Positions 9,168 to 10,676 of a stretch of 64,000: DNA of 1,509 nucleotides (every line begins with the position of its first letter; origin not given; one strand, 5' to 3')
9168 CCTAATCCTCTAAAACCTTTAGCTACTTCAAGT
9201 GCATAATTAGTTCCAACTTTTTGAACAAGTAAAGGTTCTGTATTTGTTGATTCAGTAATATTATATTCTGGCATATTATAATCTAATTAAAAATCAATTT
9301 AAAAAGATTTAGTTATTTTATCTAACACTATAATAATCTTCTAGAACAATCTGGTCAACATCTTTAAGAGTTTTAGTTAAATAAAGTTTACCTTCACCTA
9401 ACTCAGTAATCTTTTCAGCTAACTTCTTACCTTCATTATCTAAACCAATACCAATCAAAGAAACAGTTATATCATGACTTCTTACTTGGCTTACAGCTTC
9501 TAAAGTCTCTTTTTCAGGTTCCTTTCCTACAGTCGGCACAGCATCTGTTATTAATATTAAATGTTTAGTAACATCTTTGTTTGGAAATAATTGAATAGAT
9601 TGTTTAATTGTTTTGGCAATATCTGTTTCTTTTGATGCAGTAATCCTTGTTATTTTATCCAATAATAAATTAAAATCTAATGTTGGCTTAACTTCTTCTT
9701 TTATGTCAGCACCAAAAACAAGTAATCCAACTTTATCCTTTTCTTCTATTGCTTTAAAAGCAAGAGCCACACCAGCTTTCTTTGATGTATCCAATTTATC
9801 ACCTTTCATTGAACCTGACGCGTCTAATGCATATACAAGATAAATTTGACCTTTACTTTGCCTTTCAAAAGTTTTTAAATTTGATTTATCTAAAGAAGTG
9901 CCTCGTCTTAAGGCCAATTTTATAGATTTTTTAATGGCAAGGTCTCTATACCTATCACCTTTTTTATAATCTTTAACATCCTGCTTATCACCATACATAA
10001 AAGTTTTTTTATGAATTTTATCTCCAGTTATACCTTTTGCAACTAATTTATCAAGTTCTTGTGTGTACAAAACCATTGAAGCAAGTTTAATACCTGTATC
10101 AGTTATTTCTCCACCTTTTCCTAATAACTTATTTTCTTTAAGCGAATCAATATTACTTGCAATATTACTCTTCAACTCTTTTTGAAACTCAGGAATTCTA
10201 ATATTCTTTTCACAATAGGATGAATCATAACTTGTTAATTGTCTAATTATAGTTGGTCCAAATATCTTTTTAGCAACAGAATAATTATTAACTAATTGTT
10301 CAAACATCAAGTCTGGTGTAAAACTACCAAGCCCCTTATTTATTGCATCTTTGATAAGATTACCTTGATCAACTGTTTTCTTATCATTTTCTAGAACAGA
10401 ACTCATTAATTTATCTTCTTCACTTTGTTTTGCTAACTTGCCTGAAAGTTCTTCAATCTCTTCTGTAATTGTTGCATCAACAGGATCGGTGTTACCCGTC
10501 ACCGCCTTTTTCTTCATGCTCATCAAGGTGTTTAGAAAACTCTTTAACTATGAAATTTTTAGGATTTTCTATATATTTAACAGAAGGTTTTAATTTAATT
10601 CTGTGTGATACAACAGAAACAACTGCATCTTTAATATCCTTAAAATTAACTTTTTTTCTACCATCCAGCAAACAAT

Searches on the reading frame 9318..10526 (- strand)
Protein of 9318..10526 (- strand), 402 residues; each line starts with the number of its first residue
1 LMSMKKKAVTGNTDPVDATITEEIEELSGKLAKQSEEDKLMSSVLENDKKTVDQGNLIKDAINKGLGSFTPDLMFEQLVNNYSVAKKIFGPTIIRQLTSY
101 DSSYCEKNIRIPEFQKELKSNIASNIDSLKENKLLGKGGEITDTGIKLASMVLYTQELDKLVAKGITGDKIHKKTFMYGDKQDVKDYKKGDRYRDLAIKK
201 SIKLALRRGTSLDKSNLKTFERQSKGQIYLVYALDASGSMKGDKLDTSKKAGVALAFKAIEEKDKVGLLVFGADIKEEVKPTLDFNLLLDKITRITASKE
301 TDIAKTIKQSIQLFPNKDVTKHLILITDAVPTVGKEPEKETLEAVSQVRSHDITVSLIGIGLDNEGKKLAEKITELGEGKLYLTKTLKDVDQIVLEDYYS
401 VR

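Call 3: search_protein_families(library=pfam, proteins=[window:9318-10526:-], max_evalue=1)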
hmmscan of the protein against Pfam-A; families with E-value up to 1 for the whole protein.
window:9318-10526:- (402 aa): 7 families
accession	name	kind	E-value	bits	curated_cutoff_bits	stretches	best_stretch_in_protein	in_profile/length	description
PF00092.34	VWA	-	1.1e-12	49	23.8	1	230-391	2-169/174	von Willebrand factor type A domain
PF13519.12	VWA_2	-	1.9e-12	48.2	27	1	230-329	1-106/107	von Willebrand factor type A domain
PF13768.12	VWA_3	-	2.5e-09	37.8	27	1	230-380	3-152/155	von Willebrand factor type A domain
PF01882.25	DUF58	-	0.00066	19.4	23.4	1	213-288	23-101/216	Protein of unknown function DUF58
PF05762.20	VWA_CoxE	-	0.017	15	26.4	1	189-349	20-176/222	VWA domain containing CoxE-like protein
PF09967.15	DUF2201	-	0.052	14.1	26.4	1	230-347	1-108/123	VWA-like domain (DUF2201)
PF11518.13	DUF3221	-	0.15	12.8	26.4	0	149-192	9-56/82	Protein of unknown function (DUF3221)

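Call 4: search_protein_families(library=ncbifam, proteins=[window:9318-10526:-], max_evalue=1)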
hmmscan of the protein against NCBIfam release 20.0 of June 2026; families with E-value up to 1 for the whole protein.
window:9318-10526:- (402 aa): 5 families
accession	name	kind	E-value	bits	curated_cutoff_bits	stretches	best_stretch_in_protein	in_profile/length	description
TIGR02442.1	Cob-chelat-sub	hypoth_equivalog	2.2e-11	42.9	779.45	1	182-375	421-631/641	putative cobaltochelatase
TIGR02031.1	BchD-ChlD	equivalog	1.5e-05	23.9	499.55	1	207-334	403-535/608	magnesium chelatase ATPase subunit D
TIGR03788.1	marine_srt_targ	equivalog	0.00022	19.8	551.65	1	230-391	274-435/629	marine proteobacterial sortase target protein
TIGR03436.1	acidobact_VWFA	subfamily_domain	0.0081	15.7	81.25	1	210-360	69-219/324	VWA domain-containing protein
NF009943.0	PRK13406.1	equivalog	0.17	10.3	571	1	215-361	389-546/585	magnesium chelatase subunit D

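Call 5: search_protein_families(library=padloc, proteins=[window:9318-10526:-], max_evalue=0.1)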
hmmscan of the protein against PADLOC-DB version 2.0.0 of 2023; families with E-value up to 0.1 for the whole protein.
window:9318-10526:- (402 aa): 0 families

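Call 6: search_protein_families(library=phrogs, proteins=[window:9318-10526:-], max_evalue=0.1)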
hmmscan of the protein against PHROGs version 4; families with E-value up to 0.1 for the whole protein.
window:9318-10526:- (402 aa): 2 families
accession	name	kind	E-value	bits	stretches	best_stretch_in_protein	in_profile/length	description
phrog_850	-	DNA, RNA and nucleotide metabolism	0.013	15.3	1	221-328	275-391/476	RNA-binding protein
phrog_1314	-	DNA, RNA and nucleotide metabolism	0.088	12.9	0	221-339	257-368/394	HNH endonuclease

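Call 23: search_solved_structures(query=window:9318-10526:-, max_evalue=0.01)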
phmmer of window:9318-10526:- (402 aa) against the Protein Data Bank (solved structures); distinct sequences matched with E-value up to 0.01: 3.
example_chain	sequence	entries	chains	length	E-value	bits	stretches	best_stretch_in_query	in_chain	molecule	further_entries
8s05_A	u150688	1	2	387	4.4e-11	45.6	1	226-394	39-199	Conserved protein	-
3ibs_A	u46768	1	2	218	1.5e-05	27.4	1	228-366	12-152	conserved hypothetical protein BatB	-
4jdu_A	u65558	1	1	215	0.00024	23.4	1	228-364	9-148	Aerotolerance-related membrane protein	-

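Call 35: search_solved_structures(query=window:9318-10526:-, max_evalue=0.0001, show_alignments=1)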
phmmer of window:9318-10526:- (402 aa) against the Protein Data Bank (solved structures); distinct sequences matched with E-value up to 0.0001: 2.
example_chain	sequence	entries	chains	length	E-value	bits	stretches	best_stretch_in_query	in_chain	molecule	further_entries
8s05_A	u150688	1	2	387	4.4e-11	45.6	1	226-394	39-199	Conserved protein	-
3ibs_A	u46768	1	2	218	1.5e-05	27.4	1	228-366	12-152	conserved hypothetical protein BatB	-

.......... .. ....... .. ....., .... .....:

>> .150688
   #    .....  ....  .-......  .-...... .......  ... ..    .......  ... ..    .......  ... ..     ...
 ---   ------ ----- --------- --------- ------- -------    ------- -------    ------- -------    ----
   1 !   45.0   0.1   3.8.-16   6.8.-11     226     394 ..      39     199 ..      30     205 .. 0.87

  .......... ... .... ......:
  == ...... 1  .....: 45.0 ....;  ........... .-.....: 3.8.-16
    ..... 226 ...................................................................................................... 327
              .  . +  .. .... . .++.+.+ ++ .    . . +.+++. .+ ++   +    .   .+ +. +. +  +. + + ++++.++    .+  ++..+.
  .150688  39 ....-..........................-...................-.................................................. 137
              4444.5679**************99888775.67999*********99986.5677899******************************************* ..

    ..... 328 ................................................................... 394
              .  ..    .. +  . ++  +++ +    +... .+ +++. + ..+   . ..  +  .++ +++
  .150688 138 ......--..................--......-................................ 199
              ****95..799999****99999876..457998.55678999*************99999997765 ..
